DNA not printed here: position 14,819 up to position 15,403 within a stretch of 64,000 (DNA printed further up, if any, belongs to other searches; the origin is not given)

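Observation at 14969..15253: Stand-alone small three-TM membrane protein beside the terS-like gene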

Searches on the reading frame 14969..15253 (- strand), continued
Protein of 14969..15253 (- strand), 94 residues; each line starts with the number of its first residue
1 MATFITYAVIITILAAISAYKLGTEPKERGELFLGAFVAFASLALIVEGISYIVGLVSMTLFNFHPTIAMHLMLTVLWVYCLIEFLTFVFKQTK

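Call 80: search_solved_structures(query=A2, max_evalue=10)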
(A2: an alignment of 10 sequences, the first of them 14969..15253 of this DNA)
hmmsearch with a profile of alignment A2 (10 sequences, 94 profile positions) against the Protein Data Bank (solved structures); distinct sequences matched with E-value up to 10: 4.
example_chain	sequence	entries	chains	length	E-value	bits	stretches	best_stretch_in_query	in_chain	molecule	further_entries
9lti_b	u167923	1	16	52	0.047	17.5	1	18-52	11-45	Antenna complex alpha/beta subunit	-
7xxf_B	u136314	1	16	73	0.2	15.5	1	23-51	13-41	Light-harvesting protein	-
9m8m_B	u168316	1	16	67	0.24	15.2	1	23-51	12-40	Light-harvesting complex 1 beta chain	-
5z7w_A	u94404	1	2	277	0.27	15.1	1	39-78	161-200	Hyposensitive to light 1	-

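Call 83: fold_search(model_id=the predicted structure, library=pdb)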
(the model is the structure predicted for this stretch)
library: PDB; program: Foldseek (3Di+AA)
matches with E <= 10: 47; with E <= 0.001: 0
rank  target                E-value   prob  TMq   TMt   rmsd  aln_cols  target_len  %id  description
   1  7cth_E                9.7e-01  0.84  0.37  0.45   2.9        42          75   33  Cryo-EM structure of dengue virus serotype 2 in complex with the scFv fragment of the broadly neutralizing antibody ED (released 2021-12-01)
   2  9dof_D                1.5e+00  0.75  0.37  0.22   3.0        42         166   33  Octahedral small virus-like particles of dengue virus type 2 (local reconstruction) (released 2024-12-11)
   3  9mav_B                1.9e+00  0.44  0.33  0.40   3.4        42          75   38  Cryo-EM structure of Dengue virus serotype2 US/BID-V594/2006 strain bound with J9 fab. (released 2026-04-01)
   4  7cth_D                2.5e+00  0.57  0.34  0.43   3.0        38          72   34  Cryo-EM structure of dengue virus serotype 2 in complex with the scFv fragment of the broadly neutralizing antibody ED (released 2021-12-01)
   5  7kv8_b                2.8e+00  0.54  0.34  0.43   3.0        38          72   32  Chimeric flavivirus between Binjari virus and Dengue virus serotype-2 (released 2020-12-23)
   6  7uw9_e                3.0e+00  0.33  0.41  0.53   3.0        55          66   16  Citrus V-ATPase State 1, H in contact with subunit a (released 2022-07-06)
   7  8jn2_B                3.0e+00  0.33  0.34  0.41   3.3        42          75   26  Cryo-EM structure of dengue virus serotype 3 strain 863DK in complex with human antibody DENV-115 Fab at 4 deg C (subp (released 2024-06-12)
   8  7z6q_C                3.0e+00  0.18  0.42  0.35   8.7        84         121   18  Cryo-EM structure of the whole photosynthetic complex from the green sulfur bacteria (released 2023-02-08)
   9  9mb0_B                3.7e+00  0.30  0.34  0.41   3.4        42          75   36  Cryo-EM structure of Dengue virus serotype2 THSTI/TRC/01 strain bound with J9 fab (released 2026-04-01)
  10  3ovu_A                4.0e+00  0.33  0.44  0.47   2.8        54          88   11  Crystal Structure of Human Alpha-Haemoglobin Complexed with AHSP and the First NEAT Domain of IsdH from Staphylococcus (released 2011-09-21)
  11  9gu1_L                4.0e+00  0.08  0.29  0.10  18.4       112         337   16  Human adult muscle nAChR in resting state in nanodisc with alpha-bungarotoxin (released 2025-05-14)
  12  6d6t_A                4.6e+00  0.05  0.25  0.09  16.0       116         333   16  Human GABA-A receptor alpha1-beta2-gamma2 subtype in complex with GABA and flumazenil, conformation B (released 2018-06-27)
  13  3ia3_A                4.9e+00  0.30  0.45  0.46   2.8        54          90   11  A cis-proline in alpha-hemoglobin stabilizing Protein directs the structural reorganization of alpha-hemoglobin (released 2009-07-28)
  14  7kv8_a                4.9e+00  0.23  0.34  0.41   3.4        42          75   33  Chimeric flavivirus between Binjari virus and Dengue virus serotype-2 (released 2020-12-23)
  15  9iho_d                4.9e+00  0.23  0.48  0.57   2.9        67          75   13  Open state without NUQM and without flavoprotein (classification state 4) of Pichia pastoris mitochondrial complex I i (released 2025-10-15)
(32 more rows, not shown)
